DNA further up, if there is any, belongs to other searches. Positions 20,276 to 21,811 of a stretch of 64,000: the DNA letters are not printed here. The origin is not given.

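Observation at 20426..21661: NRAMP-fold transporter lacking all canonical metal ligands, embedded between NagA-like and NagB-like genes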

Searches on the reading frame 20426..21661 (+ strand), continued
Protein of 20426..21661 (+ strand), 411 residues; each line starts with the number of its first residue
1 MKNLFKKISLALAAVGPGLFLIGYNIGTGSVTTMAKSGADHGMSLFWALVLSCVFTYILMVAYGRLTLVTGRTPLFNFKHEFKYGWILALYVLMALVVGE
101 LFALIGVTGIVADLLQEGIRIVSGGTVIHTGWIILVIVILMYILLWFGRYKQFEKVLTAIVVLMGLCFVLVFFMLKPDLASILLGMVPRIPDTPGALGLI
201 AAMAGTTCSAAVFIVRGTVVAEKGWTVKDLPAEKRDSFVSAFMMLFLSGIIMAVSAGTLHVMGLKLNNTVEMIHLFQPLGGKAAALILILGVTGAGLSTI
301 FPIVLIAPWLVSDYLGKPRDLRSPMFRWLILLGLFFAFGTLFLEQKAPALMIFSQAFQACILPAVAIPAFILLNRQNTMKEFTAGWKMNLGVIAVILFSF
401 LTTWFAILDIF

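Call 10: find_related_loci(query=window:20426-21661:+, collection=genome_contigs, flank=8000)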
Query window:20426-21661:+ (411 aa) in genome_contigs; peptide patterns used: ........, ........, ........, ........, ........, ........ (x = any residue, [..] = any of these).
462 stretches matched a pattern; 25 encode a relative of the query (tblastn E <= 1e-3); 25 distinct loci.
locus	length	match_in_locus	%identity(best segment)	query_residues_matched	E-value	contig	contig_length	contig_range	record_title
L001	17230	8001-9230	91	1-410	0e+0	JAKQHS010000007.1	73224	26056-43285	MAG: Bacteroidota bacterium isolate USDE_metabat.41 k141_1248246, whole genome shotgun sequence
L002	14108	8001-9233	78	1-411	0e+0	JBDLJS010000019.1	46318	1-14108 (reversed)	MAG: Bacteroidota bacterium isolate MAG106 MAG106_19, whole genome shotgun sequence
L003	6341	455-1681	79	2-410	0e+0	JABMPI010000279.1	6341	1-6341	MAG: Bacteroidetes bacterium isolate bin.700 k141_2485473, whole genome shotgun sequence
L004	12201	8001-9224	79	3-410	0e+0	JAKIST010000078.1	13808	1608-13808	MAG: Draconibacterium sp. isolate D96SM.bin.24 NODE_3249_length_13808_cov_3.508515, whole genome shotgun sequence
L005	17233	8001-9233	78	1-410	0e+0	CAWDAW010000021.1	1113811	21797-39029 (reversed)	MAG: uncultured Prolixibacteraceae bacterium isolate MFD01721.bin.1.284 genome assembly, contig: contig_3300, whole geno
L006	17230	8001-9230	77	2-411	0e+0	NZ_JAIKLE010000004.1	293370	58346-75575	Maribellus maritimus strain 5E3 scaffold_4_length=293371, whole genome shotgun sequence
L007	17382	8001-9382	79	2-410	0e+0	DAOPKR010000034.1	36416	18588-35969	MAG TPA_asm: Draconibacterium sp. isolate AMR_MDS_3246 NODE_1221_length_36416_cov_19.929650, whole genome shotgun sequen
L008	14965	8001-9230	72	1-409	0e+0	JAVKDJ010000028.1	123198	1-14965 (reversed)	MAG: Cyclobacteriaceae bacterium isolate F3-SA18-10 k141_62493, whole genome shotgun sequence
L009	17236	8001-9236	70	1-411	0e+0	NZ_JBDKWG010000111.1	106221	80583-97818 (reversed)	Reichenbachiella sp. MALMAid0571 k141_106, whole genome shotgun sequence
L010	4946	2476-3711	70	1-411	0e+0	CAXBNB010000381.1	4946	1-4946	MAG TPA_asm: uncultured Reichenbachiellaceae bacterium isolate ERR2762135_concoct_116 genome assembly, contig: ERZ342183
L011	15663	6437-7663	69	2-410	0e+0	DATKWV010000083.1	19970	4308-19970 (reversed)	MAG TPA_asm: Sedimentisphaerales bacterium isolate SMAG_U14173 k141_2499716, whole genome shotgun sequence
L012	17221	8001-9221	68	3-409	0e+0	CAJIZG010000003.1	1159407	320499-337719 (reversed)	MAG: Urechidicola croceus isolate FRAM18_bin205 genome assembly, contig: FRAM18_bin205-3, whole genome shotgun sequence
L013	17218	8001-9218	62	6-407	1e-155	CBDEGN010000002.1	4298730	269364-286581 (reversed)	MAG: Longimicrobiales bacterium isolate 80fc88f1-1ec1-4d60-8a5e-1a92744ba94c genome assembly, contig: contig_2, whole ge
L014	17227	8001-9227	79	1-410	1e-177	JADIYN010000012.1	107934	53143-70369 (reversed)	MAG: Draconibacterium sp. isolate AalE_18-Q3-R2-46_BATAC.180 tig00008285-10-1076870, whole genome shotgun sequence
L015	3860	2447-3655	48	3-404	2e-120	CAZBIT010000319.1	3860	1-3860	MAG TPA_asm: uncultured bacterium isolate binchicken_co119_530 genome assembly, contig: NODE_41419_length_3860_cov_5.847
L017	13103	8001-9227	45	2-411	3e-106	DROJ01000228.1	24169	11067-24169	MAG TPA_asm: Bacteroidetes bacterium isolate HyVt-532 HyVt-532_k145_149034, whole genome shotgun sequence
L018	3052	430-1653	44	3-410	5e-106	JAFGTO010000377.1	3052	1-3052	MAG: Candidatus Glassbacteria bacterium isolate Zod_Metabat.976 k87_7189246, whole genome shotgun sequence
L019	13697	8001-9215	45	6-410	1e-102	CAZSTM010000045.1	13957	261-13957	MAG TPA_asm: uncultured Gemmatimonadales bacterium isolate SRP214966_co2_433 genome assembly, contig: NODE_7072_length_1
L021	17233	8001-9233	42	1-410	4e-96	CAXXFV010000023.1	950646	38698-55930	MAG: bacterium isolate e055f79f-11b1-469d-a678-3d38a7c05fec genome assembly, contig: contig_23, whole genome shotgun seq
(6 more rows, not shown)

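Call 14: search_protein_representatives(protein=window:20426-21661:+)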
Query: 411 residues. Proteins with E-value up to 0.001 (for the whole library): 1709; up to 1e-10: 588; up to 1e-30: 80. The best 150 are listed.
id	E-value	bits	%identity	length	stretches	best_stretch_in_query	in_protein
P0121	8.0e-143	492.8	56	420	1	6-410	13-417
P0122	6.5e-117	407.5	49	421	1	4-408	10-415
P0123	3.4e-102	359.1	69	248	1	164-411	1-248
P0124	5.6e-87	309.0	63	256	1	85-328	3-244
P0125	7.4e-87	308.6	41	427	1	7-405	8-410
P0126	9.5e-85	301.6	42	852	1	3-404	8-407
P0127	1.1e-83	298.1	63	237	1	151-382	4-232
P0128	1.6e-78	281.1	60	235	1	2-229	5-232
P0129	3.7e-76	273.3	41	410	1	4-403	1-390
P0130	4.8e-75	269.7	35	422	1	5-408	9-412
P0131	2.4e-73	264.0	35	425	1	2-410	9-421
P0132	6.4e-73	262.7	39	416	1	6-401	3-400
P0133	6.9e-72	259.3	68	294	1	226-411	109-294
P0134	7.1e-71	255.9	71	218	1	3-169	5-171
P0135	2.3e-70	254.2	70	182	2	287-410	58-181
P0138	2.7e-68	247.4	38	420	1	11-399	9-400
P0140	6.2e-65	236.4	33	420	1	12-409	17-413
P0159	2.5e-49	185.0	32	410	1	2-411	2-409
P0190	1.4e-33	133.2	30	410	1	12-397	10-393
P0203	2.1e-30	122.6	28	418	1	2-407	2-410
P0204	1.3e-29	120.0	29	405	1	3-397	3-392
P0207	7.4e-29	117.5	30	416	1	12-399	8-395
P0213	8.0e-28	114.1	31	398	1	14-397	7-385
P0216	1.7e-27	113.1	30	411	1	14-401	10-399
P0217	2.5e-27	112.5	25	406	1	11-403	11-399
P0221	4.9e-27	111.6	29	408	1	14-395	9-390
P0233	3.9e-26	108.6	31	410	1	12-411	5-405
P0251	6.0e-24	101.4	28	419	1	14-403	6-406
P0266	1.3e-22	97.0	24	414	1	12-406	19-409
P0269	2.0e-22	96.4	29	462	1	15-402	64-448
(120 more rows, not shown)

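Call 15: search_protein_families(library=pfam, proteins=[P0126, P0121, P0125, P0130, P0140, P0159, P0203, P0217, P0266, P0269], max_evalue=0.001)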
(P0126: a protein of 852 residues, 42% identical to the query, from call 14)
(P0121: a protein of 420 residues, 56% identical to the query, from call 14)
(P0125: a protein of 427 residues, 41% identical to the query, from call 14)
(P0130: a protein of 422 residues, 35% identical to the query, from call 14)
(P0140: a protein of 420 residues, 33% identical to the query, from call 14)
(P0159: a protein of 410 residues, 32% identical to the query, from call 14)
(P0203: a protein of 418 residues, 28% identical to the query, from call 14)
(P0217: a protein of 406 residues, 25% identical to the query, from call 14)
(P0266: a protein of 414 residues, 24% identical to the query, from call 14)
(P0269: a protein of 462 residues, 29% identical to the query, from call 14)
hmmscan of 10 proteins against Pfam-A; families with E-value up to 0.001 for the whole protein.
P0126 (852 aa): 1 family
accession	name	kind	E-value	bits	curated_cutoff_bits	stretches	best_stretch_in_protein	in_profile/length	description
PF01566.24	Nramp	-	4.1e-41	141.7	29.8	1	36-388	1-356/357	Natural resistance-associated macrophage protein-like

P0121 (420 aa): 1 family
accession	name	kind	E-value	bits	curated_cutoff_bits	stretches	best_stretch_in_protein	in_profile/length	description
PF01566.24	Nramp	-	2.6e-53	181.8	29.8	1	38-391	1-355/357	Natural resistance-associated macrophage protein-like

P0125 (427 aa): 1 family
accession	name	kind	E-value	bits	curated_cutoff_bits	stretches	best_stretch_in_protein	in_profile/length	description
PF01566.24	Nramp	-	2.4e-57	195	29.8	1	32-390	1-356/357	Natural resistance-associated macrophage protein-like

P0130 (422 aa): 1 family
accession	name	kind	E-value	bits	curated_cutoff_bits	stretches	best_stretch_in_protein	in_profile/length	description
PF01566.24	Nramp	-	6.8e-56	190.3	29.8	1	36-385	2-352/357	Natural resistance-associated macrophage protein-like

P0140 (420 aa): 1 family
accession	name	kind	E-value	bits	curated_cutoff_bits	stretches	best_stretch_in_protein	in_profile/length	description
PF01566.24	Nramp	-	4e-56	191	29.8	1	36-389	1-356/357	Natural resistance-associated macrophage protein-like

P0159 (410 aa): 1 family
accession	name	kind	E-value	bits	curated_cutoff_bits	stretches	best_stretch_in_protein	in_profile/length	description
PF01566.24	Nramp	-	4.6e-45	154.6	29.8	1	32-384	2-352/357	Natural resistance-associated macrophage protein-like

P0203 (418 aa): 1 family
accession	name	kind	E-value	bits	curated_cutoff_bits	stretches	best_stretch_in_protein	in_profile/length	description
PF01566.24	Nramp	-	2.1e-16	60.4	29.8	1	32-386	2-354/357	Natural resistance-associated macrophage protein-like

P0217 (406 aa): 1 family
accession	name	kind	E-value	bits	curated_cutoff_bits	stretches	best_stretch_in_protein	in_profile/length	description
PF01566.24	Nramp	-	4.4e-66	223.8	29.8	1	31-381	1-356/357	Natural resistance-associated macrophage protein-like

P0266 (414 aa): 1 family
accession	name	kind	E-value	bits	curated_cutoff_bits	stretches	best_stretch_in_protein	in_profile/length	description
PF01566.24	Nramp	-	4.2e-68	230.4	29.8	1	38-388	1-356/357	Natural resistance-associated macrophage protein-like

P0269 (462 aa): 1 family
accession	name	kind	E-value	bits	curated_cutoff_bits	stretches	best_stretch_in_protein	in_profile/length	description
PF01566.24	Nramp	-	3.5e-79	266.9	29.8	1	80-426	1-348/357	Natural resistance-associated macrophage protein-like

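Call 16: find_encoding_contigs(protein=P0126, flank=8000, max_places=4)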
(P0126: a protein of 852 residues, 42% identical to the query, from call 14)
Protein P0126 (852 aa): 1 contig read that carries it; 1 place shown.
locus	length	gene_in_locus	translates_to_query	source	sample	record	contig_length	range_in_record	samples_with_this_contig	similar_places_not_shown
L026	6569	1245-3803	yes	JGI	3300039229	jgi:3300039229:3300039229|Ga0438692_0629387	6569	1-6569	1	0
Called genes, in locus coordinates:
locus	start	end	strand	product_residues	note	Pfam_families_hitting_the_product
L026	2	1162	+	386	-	PF07221:GlcNAc_2-epim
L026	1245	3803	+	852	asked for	PF01566:Nramp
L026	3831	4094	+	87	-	-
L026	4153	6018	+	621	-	-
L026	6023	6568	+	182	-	?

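Call 17: find_encoding_contigs(protein=P0125, flank=7000, max_places=4)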
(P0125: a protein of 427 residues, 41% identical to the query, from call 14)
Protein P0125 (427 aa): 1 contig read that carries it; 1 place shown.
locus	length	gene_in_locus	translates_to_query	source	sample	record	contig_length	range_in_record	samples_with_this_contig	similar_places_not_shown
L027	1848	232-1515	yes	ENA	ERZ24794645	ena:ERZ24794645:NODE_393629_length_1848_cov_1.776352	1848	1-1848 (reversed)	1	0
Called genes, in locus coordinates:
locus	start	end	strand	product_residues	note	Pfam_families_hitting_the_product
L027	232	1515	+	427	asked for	PF01566:Nramp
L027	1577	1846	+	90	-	?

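Call 18: find_encoding_contigs(protein=P0130, flank=7000, max_places=4)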
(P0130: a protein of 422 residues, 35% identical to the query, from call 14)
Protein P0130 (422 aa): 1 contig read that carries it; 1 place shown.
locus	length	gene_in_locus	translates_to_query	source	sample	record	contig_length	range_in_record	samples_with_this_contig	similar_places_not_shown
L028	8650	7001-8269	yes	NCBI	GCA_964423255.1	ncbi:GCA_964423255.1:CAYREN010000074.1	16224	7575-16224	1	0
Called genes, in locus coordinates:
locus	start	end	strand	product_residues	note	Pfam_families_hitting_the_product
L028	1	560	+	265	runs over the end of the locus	PF01261:AP_endonuc_2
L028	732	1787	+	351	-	PF00657:Lipase_GDSL, PF13472:Lipase_GDSL_2 (weak)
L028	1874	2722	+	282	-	PF01261:AP_endonuc_2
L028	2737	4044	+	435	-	PF15892:BNR_4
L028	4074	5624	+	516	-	PF04734:Ceramidase_alk (weak)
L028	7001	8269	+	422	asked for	PF01566:Nramp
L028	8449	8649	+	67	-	?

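Call 19: find_encoding_contigs(protein=P0140, flank=7000, max_places=4)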
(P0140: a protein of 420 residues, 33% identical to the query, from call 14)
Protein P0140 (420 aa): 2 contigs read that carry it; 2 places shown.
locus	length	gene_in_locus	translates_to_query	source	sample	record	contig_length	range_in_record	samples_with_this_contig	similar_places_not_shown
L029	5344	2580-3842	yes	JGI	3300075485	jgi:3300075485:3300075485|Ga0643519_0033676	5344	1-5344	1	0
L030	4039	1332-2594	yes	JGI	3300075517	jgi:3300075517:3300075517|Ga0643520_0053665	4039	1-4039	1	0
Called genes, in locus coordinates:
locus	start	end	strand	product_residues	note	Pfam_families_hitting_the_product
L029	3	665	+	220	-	?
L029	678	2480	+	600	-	PF00474:SSF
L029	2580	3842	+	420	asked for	PF01566:Nramp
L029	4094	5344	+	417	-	?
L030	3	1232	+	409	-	?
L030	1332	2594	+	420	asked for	PF01566:Nramp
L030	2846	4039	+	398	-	?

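Call 21: search_protein_families(library=pfam, proteins=[L011:4025-5449:-, L011:2734-3981:-, L011:8013-9515:-, L015:465-2111:+, L017:6350-7600:-, L017:4910-6313:-, L017:9261-10763:+, L017:11079-12986:+, L018:1753-2919:-, L019:6096-7664:+], max_evalue=0.0001)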
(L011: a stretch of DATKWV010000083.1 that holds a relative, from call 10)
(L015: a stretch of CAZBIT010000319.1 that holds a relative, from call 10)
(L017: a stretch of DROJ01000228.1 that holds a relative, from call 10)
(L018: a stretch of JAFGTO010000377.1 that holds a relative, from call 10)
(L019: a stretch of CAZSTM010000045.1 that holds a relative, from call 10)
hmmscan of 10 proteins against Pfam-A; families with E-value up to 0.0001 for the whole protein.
L011:4025-5449:- (474 aa): 3 families
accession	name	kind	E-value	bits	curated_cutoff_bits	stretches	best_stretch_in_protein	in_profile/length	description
PF01546.33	Peptidase_M20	-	2.5e-36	126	24.6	1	135-468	1-204/206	Peptidase family M20/M25/M40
PF07687.19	M20_dimer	-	2.7e-09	37.4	21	1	249-364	5-100/107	Peptidase dimerisation domain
PF04389.22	Peptidase_M28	-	4.1e-05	23.8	21.3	0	120-210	1-69/193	Peptidase family M28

L011:2734-3981:- (415 aa): 2 families
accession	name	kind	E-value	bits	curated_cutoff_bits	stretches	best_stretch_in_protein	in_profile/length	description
PF13517.12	FG-GAP_3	-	5.1e-27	94.7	26.9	3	173-232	1-60/61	FG-GAP-like repeat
PF01839.29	FG-GAP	-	1.2e-05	25.5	22.1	0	169-185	5-21/37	FG-GAP repeat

L011:8013-9515:- (500 aa): 1 family
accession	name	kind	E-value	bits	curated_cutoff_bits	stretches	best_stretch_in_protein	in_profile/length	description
PF09471.16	Peptidase_M64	-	2.6e-45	155.3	26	1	102-297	3-198/302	IgA Peptidase M64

L015:465-2111:+ (548 aa): 1 family
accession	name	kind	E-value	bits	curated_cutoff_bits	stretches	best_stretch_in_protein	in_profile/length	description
PF00474.23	SSF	-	9.1e-47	160.2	22.8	1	33-423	1-405/406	Sodium:solute symporter family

L017:6350-7600:- (416 aa): 1 family
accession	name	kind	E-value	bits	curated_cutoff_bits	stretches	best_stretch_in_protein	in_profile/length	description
PF16257.11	UxaE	-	9.2e-51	173.4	27.1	1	7-379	80-433/475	tagaturonate epimerase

L017:4910-6313:- (467 aa): 1 family
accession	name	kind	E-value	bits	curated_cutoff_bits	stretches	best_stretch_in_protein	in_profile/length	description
PF02614.20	UxaC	-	1.8e-205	683.6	25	1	1-465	1-464/464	Glucuronate isomerase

L017:9261-10763:+ (500 aa): 2 families
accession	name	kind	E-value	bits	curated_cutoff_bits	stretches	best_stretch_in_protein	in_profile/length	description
PF12708.12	Pect-lyase_RHGA_epim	-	8.8e-18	65.3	27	1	39-287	2-209/213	Rhamnogalacturonase A/epimerase, pectate lyase-like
PF00295.23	Glyco_hydro_28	-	4.9e-17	62.4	22.9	1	117-409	40-318/324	Glycosyl hydrolases family 28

L017:11079-12986:+ (635 aa): 0 families

L018:1753-2919:- (388 aa): 0 families

L019:6096-7664:+ (522 aa): 2 families
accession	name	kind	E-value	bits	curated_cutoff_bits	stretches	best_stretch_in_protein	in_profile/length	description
PF06283.17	ThuA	-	3.3e-60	204.4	33.4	2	66-292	1-209/209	Trehalose utilisation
PF14258.12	DUF4350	-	9.8e-06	26.4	30.4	0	110-164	120-173/181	Domain of unknown function (DUF4350)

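Call 23: search_protein_families(library=pfam, proteins=[L019:4121-5335:+, L021:2589-5126:+, L021:5146-6903:+, L021:6919-7989:+, L021:9263-10174:+, L021:10175-12778:+, L021:12783-14033:+, L026:4153-6018:+, L029:4094-5344:+], max_evalue=0.0001)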
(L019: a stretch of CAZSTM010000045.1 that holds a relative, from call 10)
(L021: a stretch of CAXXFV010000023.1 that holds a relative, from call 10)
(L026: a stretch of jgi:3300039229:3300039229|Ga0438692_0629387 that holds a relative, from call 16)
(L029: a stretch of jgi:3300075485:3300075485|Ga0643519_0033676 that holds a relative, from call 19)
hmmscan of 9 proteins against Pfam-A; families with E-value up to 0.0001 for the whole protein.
L019:4121-5335:+ (404 aa): 4 families
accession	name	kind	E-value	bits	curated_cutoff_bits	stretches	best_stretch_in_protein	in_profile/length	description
PF01408.29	GFO_IDH_MocA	-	1.5e-19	71.3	24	1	36-155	1-119/120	Oxidoreductase family, NAD-binding Rossmann fold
PF22725.1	GFO_IDH_MocA_C3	-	1.4e-10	41.7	27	1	227-322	32-123/124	GFO/IDH/MocA C-terminal domain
PF02894.22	GFO_IDH_MocA_C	-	9.2e-08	32.6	22.9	1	222-379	23-199/218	Oxidoreductase family, C-terminal alpha/beta domain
PF19051.5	GFO_IDH_MocA_C2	-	3.7e-06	27.1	23.3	1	202-395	46-224/254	Oxidoreductase family, C-terminal alpha/beta domain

L021:2589-5126:+ (845 aa): 0 families

L021:5146-6903:+ (585 aa): 1 family
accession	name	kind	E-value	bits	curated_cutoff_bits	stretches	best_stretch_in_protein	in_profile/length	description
PF00474.23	SSF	-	2.7e-30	106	22.8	1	36-442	1-397/406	Sodium:solute symporter family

L021:6919-7989:+ (356 aa): 1 family
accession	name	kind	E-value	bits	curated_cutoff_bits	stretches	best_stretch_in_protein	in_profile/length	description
PF01208.23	URO-D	-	6.8e-26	91.5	23.9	1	134-348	136-345/346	Uroporphyrinogen decarboxylase (URO-D)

L021:9263-10174:+ (303 aa): 1 family
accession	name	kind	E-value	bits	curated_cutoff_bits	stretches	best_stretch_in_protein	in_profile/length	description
PF01261.30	AP_endonuc_2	-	9e-31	107.9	31.1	1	31-296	2-247/249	Xylose isomerase-like TIM barrel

L021:10175-12778:+ (867 aa): 4 families
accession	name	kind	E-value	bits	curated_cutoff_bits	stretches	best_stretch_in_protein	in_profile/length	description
PF02838.20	Glyco_hydro_20b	-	3.9e-23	83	26.1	1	26-168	3-124/124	Glycosyl hydrolase family 20, domain 2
PF03648.19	Glyco_hydro_67N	-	9.6e-08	32.7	24.3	1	43-144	17-117/120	Glycosyl hydrolase family 67 N-terminus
PF14845.11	Glycohydro_20b2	-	2.3e-06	28.8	27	1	27-150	1-130/130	beta-acetyl hexosaminidase like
PF00728.28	Glyco_hydro_20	-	1e-05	25.5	22.3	0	223-397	70-257/348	Glycosyl hydrolase family 20, catalytic domain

L021:12783-14033:+ (416 aa): 4 families
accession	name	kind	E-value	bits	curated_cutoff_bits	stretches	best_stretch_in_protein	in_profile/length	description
PF07470.19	Glyco_hydro_88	-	6.1e-11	42.3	26.6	0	225-263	220-258/352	Glycosyl Hydrolase Family 88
PF07944.18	Beta-AFase-like_GH127_cat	-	1.6e-09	37.7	24.9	1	64-235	114-250/376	Beta-L-arabinofuranosidase, GH127 catalytic domain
PF06662.19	C5-epim_C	-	7.9e-08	32.4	23.3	0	57-106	7-60/188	D-glucuronyl C5-epimerase C-terminus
PF03663.20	Glyco_hydro_76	-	4.4e-06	26.9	25.9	0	148-185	166-204/366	Glycosyl hydrolase family 76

L026:4153-6018:+ (621 aa): 0 families

L029:4094-5344:+ (417 aa): 7 families
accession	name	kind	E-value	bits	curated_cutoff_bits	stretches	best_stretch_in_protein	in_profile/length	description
PF00069.31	Pkinase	-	1.1e-50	173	31.7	1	12-260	1-254/263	Protein kinase domain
PF07714.23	PK_Tyr_Ser-Thr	-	1.1e-39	136.8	23.1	1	15-259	4-250/258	Protein tyrosine and serine/threonine kinase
PF00561.26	Abhydrolase_1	-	3.8e-08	33.7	25.8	1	346-417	19-93/245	alpha/beta hydrolase fold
PF01636.29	APH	-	1.8e-07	31.6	23.2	0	19-104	6-86/239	Phosphotransferase enzyme family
PF12697.13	Abhydrolase_6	-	4.3e-05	24.7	26.3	1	337-409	11-82/217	Alpha/beta hydrolase family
PF03109.22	ABC1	-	4.7e-05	23.1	22.9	1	86-160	144-218/244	ABC1 atypical kinase-like domain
PF12146.15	Hydrolase_4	-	7.8e-05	22.5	27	0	352-416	30-99/239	Serine aminopeptidase, S33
